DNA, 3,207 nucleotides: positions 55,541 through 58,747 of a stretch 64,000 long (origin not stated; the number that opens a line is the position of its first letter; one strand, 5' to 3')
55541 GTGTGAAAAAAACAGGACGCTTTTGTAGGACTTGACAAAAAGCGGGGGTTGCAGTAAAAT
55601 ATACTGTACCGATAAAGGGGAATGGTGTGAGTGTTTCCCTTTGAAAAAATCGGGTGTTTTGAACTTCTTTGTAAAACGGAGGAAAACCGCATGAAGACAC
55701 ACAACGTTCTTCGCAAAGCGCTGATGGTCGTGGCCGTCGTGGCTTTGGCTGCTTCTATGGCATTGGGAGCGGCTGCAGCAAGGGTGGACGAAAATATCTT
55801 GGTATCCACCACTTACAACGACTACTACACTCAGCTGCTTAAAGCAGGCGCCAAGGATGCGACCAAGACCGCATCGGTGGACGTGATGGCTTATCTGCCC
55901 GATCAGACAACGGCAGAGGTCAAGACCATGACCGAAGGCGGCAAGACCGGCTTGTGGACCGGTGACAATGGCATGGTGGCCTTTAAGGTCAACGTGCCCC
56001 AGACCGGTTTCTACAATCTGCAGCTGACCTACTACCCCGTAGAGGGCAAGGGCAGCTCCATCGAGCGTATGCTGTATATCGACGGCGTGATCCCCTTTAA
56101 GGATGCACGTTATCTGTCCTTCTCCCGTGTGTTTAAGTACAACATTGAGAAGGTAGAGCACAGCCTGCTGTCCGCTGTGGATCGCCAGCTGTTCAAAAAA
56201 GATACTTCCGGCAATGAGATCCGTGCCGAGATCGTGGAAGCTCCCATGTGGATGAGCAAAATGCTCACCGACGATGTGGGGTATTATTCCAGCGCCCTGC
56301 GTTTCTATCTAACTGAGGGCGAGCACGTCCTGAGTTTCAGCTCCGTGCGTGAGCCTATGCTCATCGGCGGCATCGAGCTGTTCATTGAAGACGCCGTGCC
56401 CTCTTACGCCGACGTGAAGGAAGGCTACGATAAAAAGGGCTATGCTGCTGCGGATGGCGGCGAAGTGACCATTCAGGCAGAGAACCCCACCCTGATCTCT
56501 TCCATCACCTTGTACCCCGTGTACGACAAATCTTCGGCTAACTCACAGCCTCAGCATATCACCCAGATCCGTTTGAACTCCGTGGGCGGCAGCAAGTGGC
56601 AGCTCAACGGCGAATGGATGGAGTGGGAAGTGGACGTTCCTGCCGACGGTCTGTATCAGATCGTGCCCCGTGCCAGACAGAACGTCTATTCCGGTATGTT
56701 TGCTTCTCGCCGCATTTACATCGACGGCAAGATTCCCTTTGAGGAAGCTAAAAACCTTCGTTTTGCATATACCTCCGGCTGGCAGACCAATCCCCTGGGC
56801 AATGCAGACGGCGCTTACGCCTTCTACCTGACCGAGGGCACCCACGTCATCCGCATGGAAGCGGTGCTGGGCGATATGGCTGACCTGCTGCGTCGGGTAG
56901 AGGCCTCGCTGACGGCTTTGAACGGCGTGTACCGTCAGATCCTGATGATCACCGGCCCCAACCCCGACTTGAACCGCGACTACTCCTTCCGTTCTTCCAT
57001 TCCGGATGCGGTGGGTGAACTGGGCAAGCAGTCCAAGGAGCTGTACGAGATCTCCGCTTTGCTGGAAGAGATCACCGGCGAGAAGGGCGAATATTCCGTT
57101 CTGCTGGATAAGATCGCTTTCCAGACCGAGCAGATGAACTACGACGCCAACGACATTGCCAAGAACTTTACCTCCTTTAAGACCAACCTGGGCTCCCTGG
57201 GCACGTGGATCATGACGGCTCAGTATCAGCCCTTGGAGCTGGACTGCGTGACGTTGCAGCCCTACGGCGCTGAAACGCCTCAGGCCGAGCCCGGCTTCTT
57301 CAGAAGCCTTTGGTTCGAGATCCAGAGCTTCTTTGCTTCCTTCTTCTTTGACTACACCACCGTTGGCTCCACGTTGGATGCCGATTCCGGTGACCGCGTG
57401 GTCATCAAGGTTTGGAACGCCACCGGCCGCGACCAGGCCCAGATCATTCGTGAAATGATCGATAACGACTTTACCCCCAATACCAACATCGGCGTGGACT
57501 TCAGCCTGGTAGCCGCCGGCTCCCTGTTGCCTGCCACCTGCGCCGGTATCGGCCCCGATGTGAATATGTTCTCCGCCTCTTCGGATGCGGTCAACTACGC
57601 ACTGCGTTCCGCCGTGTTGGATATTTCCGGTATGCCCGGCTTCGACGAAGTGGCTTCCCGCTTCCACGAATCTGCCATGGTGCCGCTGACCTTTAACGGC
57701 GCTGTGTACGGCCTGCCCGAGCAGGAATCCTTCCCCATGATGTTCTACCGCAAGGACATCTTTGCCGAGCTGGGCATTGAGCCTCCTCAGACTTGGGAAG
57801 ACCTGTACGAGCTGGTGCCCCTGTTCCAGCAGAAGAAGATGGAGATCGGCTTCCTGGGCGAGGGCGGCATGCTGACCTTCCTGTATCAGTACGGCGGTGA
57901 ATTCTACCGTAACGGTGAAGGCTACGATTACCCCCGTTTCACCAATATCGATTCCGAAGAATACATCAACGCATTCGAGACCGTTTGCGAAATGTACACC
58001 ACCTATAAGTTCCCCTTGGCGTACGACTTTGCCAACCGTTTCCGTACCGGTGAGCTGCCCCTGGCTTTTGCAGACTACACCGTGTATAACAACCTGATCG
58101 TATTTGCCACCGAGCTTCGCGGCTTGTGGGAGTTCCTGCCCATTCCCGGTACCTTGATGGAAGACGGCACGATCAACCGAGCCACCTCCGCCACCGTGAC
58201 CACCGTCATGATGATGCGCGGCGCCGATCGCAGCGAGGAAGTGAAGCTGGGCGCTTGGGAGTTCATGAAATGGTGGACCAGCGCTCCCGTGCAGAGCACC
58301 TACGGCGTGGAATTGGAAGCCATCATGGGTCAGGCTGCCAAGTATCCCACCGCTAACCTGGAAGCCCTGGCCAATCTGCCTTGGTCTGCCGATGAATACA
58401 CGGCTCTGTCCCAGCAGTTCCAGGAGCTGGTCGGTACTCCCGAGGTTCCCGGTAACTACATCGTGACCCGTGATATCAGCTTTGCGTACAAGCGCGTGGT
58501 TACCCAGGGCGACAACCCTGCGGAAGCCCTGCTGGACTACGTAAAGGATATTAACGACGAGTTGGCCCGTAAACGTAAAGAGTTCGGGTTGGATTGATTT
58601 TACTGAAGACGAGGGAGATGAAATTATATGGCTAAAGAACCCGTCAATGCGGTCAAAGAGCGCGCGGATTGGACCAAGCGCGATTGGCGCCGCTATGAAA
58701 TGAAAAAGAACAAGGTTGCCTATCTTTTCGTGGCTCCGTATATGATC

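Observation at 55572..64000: ABC-type glycan locus: ~970-aa CBM-bearing binding protein, two permeases, an NHL-TPR-Yip1 membrane fusion and a DUF5696-like secreted protein, with no ATPase or regulator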

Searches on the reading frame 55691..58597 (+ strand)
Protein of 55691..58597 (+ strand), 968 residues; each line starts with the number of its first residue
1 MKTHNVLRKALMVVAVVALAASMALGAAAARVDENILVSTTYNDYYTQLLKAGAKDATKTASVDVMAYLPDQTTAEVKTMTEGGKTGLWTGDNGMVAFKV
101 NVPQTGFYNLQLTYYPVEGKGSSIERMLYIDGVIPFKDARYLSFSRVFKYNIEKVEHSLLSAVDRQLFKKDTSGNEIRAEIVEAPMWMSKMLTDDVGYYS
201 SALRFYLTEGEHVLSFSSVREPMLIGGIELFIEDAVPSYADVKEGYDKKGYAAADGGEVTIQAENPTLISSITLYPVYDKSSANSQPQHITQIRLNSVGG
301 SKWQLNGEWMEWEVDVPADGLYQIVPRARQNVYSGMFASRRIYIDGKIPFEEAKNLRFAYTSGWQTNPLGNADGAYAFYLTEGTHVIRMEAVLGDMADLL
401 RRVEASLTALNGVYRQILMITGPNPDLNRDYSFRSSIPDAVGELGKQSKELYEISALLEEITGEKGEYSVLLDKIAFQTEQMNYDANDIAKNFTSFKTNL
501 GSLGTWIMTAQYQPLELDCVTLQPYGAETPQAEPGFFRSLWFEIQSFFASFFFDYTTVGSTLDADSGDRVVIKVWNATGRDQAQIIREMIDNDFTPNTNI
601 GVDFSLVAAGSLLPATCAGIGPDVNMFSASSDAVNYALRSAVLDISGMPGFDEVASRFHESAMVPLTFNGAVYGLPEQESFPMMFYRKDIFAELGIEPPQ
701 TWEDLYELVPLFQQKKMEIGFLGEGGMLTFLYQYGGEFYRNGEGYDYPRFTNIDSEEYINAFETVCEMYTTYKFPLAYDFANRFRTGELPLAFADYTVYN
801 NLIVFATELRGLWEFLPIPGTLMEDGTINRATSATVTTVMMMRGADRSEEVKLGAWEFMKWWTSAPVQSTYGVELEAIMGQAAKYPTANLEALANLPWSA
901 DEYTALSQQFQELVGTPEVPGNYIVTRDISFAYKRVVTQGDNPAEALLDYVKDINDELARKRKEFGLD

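Call 6: search_protein_families(library=pfam, proteins=[window:55691-58597:+], max_evalue=0.1)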
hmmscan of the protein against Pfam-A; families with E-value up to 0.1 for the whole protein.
window:55691-58597:+ (968 aa): 3 families
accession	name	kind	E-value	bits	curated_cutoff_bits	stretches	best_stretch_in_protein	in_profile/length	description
PF01547.30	SBP_bac_1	-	2.9e-19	70.6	26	1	583-868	7-306/307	Bacterial extracellular solute-binding protein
PF13416.11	SBP_bac_8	-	6.7e-18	65.9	27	1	612-870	28-251/279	Bacterial extracellular solute-binding protein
PF16990.11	CBM_35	-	0.00068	20.4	28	1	74-115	12-57/121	Carbohydrate binding module (family 35)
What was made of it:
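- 55853..56383 (+): SBP module 1: CBM6/35-like beta-sandwich (aa 55-231). Weak CBM_35 hit, 20 bits against a 28-bit cut-off (call 6).
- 57398..58594 (+): SBP fold proper, CUT1 oligosaccharide-binding type (aa 570-968). Pfam SBP_bac_1 and SBP_bac_8 (call 6).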

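Call 7: search_protein_families(library=ncbifam, proteins=[window:55691-58597:+], max_evalue=0.1)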
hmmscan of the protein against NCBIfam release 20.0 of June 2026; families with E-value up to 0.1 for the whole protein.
window:55691-58597:+ (968 aa): 3 families
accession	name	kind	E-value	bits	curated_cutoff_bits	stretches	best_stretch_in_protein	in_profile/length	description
NF053763.1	ABCarbgalBndGanS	equivalog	6.4e-08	31.8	700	1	617-737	87-204/420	galactooligosaccharide ABC transporter substrate-binding protein GanS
TIGR03850.1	bind_CPR_0540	equivalog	0.0083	14.8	299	1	669-773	148-254/437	carbohydrate ABC transporter substrate-binding protein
NF008211.0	PRK10974.1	equivalog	0.011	14.3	411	1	669-721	135-190/439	sn-glycerol-3-phosphate ABC transporter substrate-binding protein UgpB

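Call 22: search_solved_structures(query=window:55691-58597:+, max_evalue=1)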
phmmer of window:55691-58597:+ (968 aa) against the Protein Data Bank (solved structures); distinct sequences matched with E-value up to 1: 68 (the best 60 are shown).
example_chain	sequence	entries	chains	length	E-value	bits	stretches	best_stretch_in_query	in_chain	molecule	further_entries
5ysb_A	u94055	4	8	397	2.2e-09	38.9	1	563-819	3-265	Lin1841 protein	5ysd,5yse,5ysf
9xf5_A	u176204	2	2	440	1.2e-08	36.6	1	569-767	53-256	ABC transporter substrate-binding protein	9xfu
4r9f_A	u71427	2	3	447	2.6e-07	32.1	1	609-709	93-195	MBP1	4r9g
4g68_B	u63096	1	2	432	7.3e-07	30.6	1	557-734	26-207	ABC transporter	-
4g68_A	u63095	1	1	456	8.2e-07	30.4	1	557-734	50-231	ABC transporter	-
4qrz_A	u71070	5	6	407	2.4e-06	28.9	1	611-709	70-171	ABC-TYPE SUGAR TRANSPORTER | ABC transporter, substrate binding protein (Sugar)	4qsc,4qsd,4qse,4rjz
7ehp_A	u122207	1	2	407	5.9e-06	27.6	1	613-709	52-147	chitin oligosaccahride binding protein NagB1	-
2hfb_A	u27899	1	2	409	9.7e-06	26.9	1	570-713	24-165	Sugar ABC transporter, sugar-binding protein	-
6pql_A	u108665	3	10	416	1.2e-05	26.6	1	571-713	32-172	ABC transporter sugar-binding protein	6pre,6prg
2heu_A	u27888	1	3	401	1.6e-05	26.2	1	582-713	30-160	Sugar ABC transporter, sugar-binding protein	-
2hq0_A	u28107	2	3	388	1.7e-05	26.1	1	584-713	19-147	Sugar ABC transporter, sugar-binding protein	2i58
6hur_A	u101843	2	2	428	2.4e-05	25.6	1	622-734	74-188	ABC transporter substrate-binding protein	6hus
3vxb_A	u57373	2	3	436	3.5e-05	25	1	632-712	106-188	Putative sugar-binding lipoprotein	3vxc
7nbz_A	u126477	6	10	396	6.1e-05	24.2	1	666-737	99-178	Sulfoquinovosyl binding protein | Sulfoquinovosyl glycerol-binding protein SmoF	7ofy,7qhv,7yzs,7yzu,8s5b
2zyk_A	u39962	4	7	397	0.00014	23.1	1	621-788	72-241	Solute-binding protein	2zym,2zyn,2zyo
3uor_A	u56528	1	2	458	0.00048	21.3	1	569-962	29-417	ABC transporter sugar binding protein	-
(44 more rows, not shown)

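Call 43: find_homologous_proteins(query=window:55691-58597:+, max_evalue=0.00001)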
Query window:55691-58597:+ (968 aa): 282 proteins with E <= 0.00001 among 8000 candidates; the best 120 are listed.
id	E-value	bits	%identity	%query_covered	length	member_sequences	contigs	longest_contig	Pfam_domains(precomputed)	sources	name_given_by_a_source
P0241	0.0e+0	2210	100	100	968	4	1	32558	PF13416.12,PF01547.31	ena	-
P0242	6.6e-284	962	48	97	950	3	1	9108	PF13416.12,PF01547.31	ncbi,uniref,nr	ncbi:extracellular solute-binding protein [Paenibacillus sp.]|uniref:extracellular solute-binding pr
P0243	6.2e-272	923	46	98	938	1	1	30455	PF13416.12,PF01547.31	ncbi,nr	ncbi:extracellular solute-binding protein [Paenibacillaceae bacterium]|nr:extracellular solute-bindi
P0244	1.2e-265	902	45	99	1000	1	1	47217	PF13416.12,PF01547.31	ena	-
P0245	1.1e-252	859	44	99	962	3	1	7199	PF13416.12,PF01547.31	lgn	-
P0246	1.1e-247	843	44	96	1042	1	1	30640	-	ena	-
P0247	7.2e-247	840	42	100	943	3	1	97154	PF13416.12,PF01547.31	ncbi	-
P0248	8.9e-247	840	44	99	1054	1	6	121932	PF01547.31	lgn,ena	-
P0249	1.3e-246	839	43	99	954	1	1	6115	PF13416.12,PF01547.31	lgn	-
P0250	1.3e-244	832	44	95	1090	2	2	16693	PF13416.12,PF01547.31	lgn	-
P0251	2.0e-242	825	42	100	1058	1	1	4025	-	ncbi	-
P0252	8.0e-238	810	42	99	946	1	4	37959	PF13416.12,PF01547.31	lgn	-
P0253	8.5e-238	810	43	92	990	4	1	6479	PF13416.12,PF01547.31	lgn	-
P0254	2.3e-237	808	42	92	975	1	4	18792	PF13416.12,PF01547.31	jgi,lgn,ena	-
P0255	5.1e-237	807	41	99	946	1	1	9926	PF13416.12,PF01547.31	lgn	-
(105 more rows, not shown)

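Call 61: predict_structure(alignment_id=A3)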
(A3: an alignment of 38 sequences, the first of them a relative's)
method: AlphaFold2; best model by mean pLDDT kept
length: 968 residues; sequences in the alignment: 38
mean_pLDDT: 86.1   pTM: 0.82
mean pLDDT of the five models: 86.1, 85.9, 84.2, 83.8, 81.3
residues with pLDDT >= 90: 516; 70-90: 364; 50-70: 41; < 50: 47
segments of 3 or more residues with pLDDT < 50: 1-5, 15-35, 155-164, 556-566
pLDDT, mean of each block of 10 residues (from residue 1): 51 48 31 52 91 91 87 80 76 89 95 89 88 91 90 48 55 71 89 90 94 92 92 93 95 91 93 86 86 86 90 95 95 83 95 92 91 91 96 92 91 90 86 91 95 94 87 94 91 89 85 92 93 88 87 55 54 88 84 84 83 87 93 91 95 95 93 96 93 92 94 91 87 92 66 91 93 88 88 92 76 92 93 94 90 96 95 81 88 89 93 91 86 89 90 85 79
secondary structure, 60 per line:
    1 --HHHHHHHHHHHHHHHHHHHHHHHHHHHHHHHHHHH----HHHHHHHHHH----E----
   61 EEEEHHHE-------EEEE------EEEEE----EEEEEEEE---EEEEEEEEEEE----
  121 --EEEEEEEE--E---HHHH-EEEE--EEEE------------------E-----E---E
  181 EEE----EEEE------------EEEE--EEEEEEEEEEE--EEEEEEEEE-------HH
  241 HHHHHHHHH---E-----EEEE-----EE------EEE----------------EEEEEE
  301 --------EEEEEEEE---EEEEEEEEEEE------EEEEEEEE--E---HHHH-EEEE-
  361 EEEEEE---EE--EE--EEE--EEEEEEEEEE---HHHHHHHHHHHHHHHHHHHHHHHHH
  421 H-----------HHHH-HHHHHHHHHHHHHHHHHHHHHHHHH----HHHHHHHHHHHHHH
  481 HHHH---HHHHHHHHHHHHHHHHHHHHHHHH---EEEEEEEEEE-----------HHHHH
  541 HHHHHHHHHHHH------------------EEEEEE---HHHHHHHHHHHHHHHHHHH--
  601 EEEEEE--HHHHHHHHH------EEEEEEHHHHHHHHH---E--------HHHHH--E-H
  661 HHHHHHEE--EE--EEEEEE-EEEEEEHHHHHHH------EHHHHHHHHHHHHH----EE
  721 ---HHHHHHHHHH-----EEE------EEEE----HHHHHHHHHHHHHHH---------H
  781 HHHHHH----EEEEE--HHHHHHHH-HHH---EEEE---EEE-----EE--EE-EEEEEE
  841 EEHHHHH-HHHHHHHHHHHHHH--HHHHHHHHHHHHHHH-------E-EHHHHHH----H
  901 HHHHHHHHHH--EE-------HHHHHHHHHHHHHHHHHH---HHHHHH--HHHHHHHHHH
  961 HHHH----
elements in order (helices of 4 or more, strands of 3 or more residues): H3-37 H42-51 E61-64 E76-79 E86-90 E95-102 E106-116 E123-130 H137-140 E142-145 E148-151 E180-183 E188-191 E204-207 E210-220 E223-231 H239-249 E259-262 E276-278 E295-300 E309-316 E320-330 E337-344 H351-354 E356-359 E361-366 E378-380 E383-392 H396-421 H433-436 H438-462 H467-484 H488-511 E515-524 H536-552 E571-576 H580-598 E601-606 H609-617 E624-629 H630-638 H651-655 H660-666 E675-680 E682-687 H688-694 H702-714 H724-733 E739-741 E748-751 H756-770 H780-786 E791-795 H798-805 E813-816 E820-822 E835-842 H843-847 H849-862 H865-879 H890-895 H900-910 H922-939 H943-948 H951-964
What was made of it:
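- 55853..56383 (+): AF2 secondary structure (call 61).
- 56876..57223 (+): SBP four-helix bundle linker (aa 396-511). No family assignment. AF2 model, helices 396-421, 438-462, 467-484 and 488-511 (call 61).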

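Call 62: search_protein_families(library=pfam, alignment_id=A3, max_evalue=0.01)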
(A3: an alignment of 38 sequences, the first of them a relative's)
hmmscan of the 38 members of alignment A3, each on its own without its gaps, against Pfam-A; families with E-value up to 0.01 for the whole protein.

A. member 1, P0241 (968 aa): 3 families
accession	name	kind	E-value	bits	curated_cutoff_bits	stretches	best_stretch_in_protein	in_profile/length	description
PF01547.30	SBP_bac_1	-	3.1e-19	70.6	26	1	583-868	7-306/307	Bacterial extracellular solute-binding protein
PF13416.11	SBP_bac_8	-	6.8e-18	65.9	27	1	612-870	28-251/279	Bacterial extracellular solute-binding protein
PF16990.11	CBM_35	-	0.00051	20.8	28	0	74-115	12-57/121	Carbohydrate binding module (family 35)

B. families by the number of members that match (of 38 scanned): 11 families
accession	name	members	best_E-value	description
PF13416.11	SBP_bac_8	38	1.8e-24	Bacterial extracellular solute-binding protein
PF01547.30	SBP_bac_1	35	9.3e-25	Bacterial extracellular solute-binding protein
PF25275.1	Golvesin_C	18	2.4e-06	Golvesin C-terminal domain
PF16990.11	CBM_35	13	0.00026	Carbohydrate binding module (family 35)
PF17829.7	GH115_C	5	8.9e-07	Glycosyl hydrolase family 115 C-terminal domain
PF18573.7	BclA_C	2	0.0028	BclA C-terminal domain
PF08227.16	DASH_Hsk3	1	0.0031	DASH complex subunit Hsk3 like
PF08066.17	PMC2NT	1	0.0047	PMC2NT (NUC016) domain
PF04108.17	ATG17_like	1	0.005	Autophagy protein ATG17-like domain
PF09394.16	Inhibitor_I42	1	0.0057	Chagasin family peptidase inhibitor I42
PF06480.20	FtsH_ext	1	0.0095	FtsH Extracellular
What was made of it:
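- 56465..56866 (+): SBP module 2: CBM6/35-like beta-sandwich (aa 259-392). Golvesin_C in 18/38, CBM_35 in 13/38 and GH115_C in 5/38 orthologues (call 62).
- On CBM6 / CBM35: CBM_35 is hit in 13/38 orthologues and Golvesin_C in 18/38 (call 62).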

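Call 65: fold_search(model_id=the predicted structure, library=pdb)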
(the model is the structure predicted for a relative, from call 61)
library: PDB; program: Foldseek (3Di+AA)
matches with E <= 10: 1375; with E <= 0.001: 1017
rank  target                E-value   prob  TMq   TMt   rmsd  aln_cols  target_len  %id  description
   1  5ci5_B                8.7e-20  1.00  0.32  0.71   5.0       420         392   17  Crystal Structure of an ABC transporter Solute Binding Protein from Thermotoga Lettingae TMO (Tlet_1705, TARGET EFI-51 (released 2015-07-22)
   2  9xf5_A                1.0e-18  1.00  0.32  0.73   4.8       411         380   18  Cycloisomaltooligosaccharide binding protein in complex with cycloisomaltooctaose (released 2026-03-25)
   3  3uor_A                1.6e-18  1.00  0.35  0.79   3.7       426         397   19  The structure of the sugar-binding protein MalE from the phytopathogen Xanthomonas citri (released 2011-12-14)
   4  3uor_B                1.8e-18  1.00  0.35  0.80   3.7       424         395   19  The structure of the sugar-binding protein MalE from the phytopathogen Xanthomonas citri (released 2011-12-14)
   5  4qsd_A                2.9e-18  1.00  0.30  0.67   5.2       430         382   16  Crystal structure of atu4361 sugar transporter from Agrobacterium Fabrum C58, target efi-510558, with bound sucrose (released 2014-08-06)
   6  5f7v_A                4.0e-18  1.00  0.30  0.67   5.5       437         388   17  ABC substrate-binding protein Lmo0181 from Listeria monocytogenes in complex with cycloalternan (released 2016-09-07)
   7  6dtq_A                5.7e-18  1.00  0.31  0.69   4.9       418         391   19  Maltose bound T. maritima MalE3 (released 2018-09-19)
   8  9xfu_A                6.0e-18  1.00  0.32  0.71   4.8       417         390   19  Cycloisomaltooligosaccharide binding protein in complex with isomaltoheptaose (released 2026-03-25)
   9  5ci5_A                1.2e-17  1.00  0.32  0.70   5.1       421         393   17  Crystal Structure of an ABC transporter Solute Binding Protein from Thermotoga Lettingae TMO (Tlet_1705, TARGET EFI-51 (released 2015-07-22)
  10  5yse_A                1.4e-17  1.00  0.32  0.74   4.6       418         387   19  Crystal structure of beta-1,2-glucooligosaccharide binding protein in complex with sophorotetraose (released 2018-05-02)
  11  2zyo_A                1.9e-17  1.00  0.33  0.78   4.1       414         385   19  Crystal structure of cyclo/maltodextrin-binding protein complexed with maltotetraose (released 2009-03-31)
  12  1urd_A                2.1e-17  1.00  0.31  0.72   4.7       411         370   17  X-ray structures of the maltose-maltodextrin binding protein of the thermoacidophilic bacterium Alicyclobacillus acido (released 2003-12-11)
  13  7v09_A                2.3e-17  1.00  0.34  0.78   3.9       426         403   17  Crystal structure of ECL_RS08780, putative sugar transport system periplasmic sugar-binding protein (released 2022-05-18)
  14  3k01                  2.8e-17  1.00  0.34  0.78   4.1       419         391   16  Crystal structures of the GacH receptor of Streptomyces glaucescens GLA.O in the unliganded form and in complex with aca (released 2010-02-16)
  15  1urd_B                3.0e-17  1.00  0.31  0.74   4.6       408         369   16  X-ray structures of the maltose-maltodextrin binding protein of the thermoacidophilic bacterium Alicyclobacillus acido (released 2003-12-11)
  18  5ysb_A                4.5e-17  1.00  0.34  0.80   3.5       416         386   19  Crystal structure of beta-1,2-glucooligosaccharide binding protein in ligand-free form (released 2018-05-02)
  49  5ysb_B                2.2e-16  1.00  0.34  0.82   3.3       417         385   18  Crystal structure of beta-1,2-glucooligosaccharide binding protein in ligand-free form (released 2018-05-02)
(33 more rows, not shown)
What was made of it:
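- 57398..58594 (+): Foldseek TM 0.7-0.8 to oligosaccharide SBPs such as 5ysb, 3uor and 9xf5 (call 65).
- On CUT1 ABC carbohydrate importer: Foldseek TM 0.7-0.8 to oligosaccharide SBPs (call 65).
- The SBP C-terminus matches CUT1 oligosaccharide binders (calls 6, 22, 65).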

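Call 83: find_encoding_contigs(protein=P0243, flank=10000, max_places=1)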
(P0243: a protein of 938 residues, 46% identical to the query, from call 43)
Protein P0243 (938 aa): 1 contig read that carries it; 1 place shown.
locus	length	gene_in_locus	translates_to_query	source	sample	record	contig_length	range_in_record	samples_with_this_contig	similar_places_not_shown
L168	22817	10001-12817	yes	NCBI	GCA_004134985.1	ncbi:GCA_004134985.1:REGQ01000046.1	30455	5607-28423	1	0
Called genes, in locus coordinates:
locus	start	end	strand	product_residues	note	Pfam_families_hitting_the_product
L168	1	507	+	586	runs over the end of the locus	PF02837:Glyco_hydro_2_N, PF22666:Glyco_hydro_2_N2, PF00703:Glyco_hydro_2, PF02836:Glyco_hydro_2_C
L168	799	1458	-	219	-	-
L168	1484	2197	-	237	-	PF07833:Cu_amine_oxidN1 (weak), PF08305:NPCBM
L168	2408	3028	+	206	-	PF04542:Sigma70_r2, PF08281:Sigma70_r4_2, PF04545:Sigma70_r4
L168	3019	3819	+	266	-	PF14285:DUF4367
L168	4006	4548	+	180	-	PF08002:DUF1697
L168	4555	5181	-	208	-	-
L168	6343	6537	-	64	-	-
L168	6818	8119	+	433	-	PF06824:Glyco_hydro_125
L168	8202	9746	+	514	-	-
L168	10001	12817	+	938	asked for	PF01547:SBP_bac_1, PF13416:SBP_bac_8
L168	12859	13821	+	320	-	PF00528:BPD_transp_1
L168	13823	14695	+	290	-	PF00528:BPD_transp_1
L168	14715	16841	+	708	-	PF06739:SBBP (faint), PF01436:NHL (weak), PF04893:Yip1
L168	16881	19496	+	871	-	PF18952:DUF5696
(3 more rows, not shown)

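Call 84: find_encoding_contigs(protein=P0244, flank=10000, max_places=1)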
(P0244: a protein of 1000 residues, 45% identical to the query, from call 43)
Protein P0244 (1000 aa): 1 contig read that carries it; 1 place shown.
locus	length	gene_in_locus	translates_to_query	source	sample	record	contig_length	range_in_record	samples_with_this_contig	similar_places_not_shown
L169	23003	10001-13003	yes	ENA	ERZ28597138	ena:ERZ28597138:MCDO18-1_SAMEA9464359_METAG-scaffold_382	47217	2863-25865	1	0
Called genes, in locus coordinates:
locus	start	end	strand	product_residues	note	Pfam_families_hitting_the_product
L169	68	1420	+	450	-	PF00342:PGI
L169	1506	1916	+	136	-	-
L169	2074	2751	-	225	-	PF01764:Lipase_3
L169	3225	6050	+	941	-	PF00005:ABC_tran (faint), PF02463:SMC_N (faint), PF03193:RsgA_GTPase (faint), PF13175:AAA_15 (faint), PF13191:AAA_16 (faint), PF13304:AAA_21 (faint), PF17760:UvrA_inter, PF17755:UvrA_DNA-bind, +3 more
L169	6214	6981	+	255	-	PF23023:Anti-Pycsar_Apyc1 (weak), PF12706:Lactamase_B_2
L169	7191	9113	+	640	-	PF00005:ABC_tran, PF13191:AAA_16 (faint), PF13555:AAA_29 (faint), PF02463:SMC_N (faint), PF13304:AAA_21 (faint), PF13401:AAA_22 (faint), PF12848:ABC_tran_Xtn, PF00005:ABC_tran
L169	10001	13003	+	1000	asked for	PF01547:SBP_bac_1, PF13416:SBP_bac_8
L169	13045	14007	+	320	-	PF00528:BPD_transp_1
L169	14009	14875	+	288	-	PF00528:BPD_transp_1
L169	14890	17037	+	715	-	PF01436:NHL (faint), PF04893:Yip1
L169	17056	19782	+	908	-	PF18952:DUF5696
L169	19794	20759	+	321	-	PF00528:BPD_transp_1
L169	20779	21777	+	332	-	PF00528:BPD_transp_1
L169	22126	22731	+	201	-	PF01726:LexA_DNA_bind, PF00717:Peptidase_S24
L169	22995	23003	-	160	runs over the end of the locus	PF02590:SPOUT_MTase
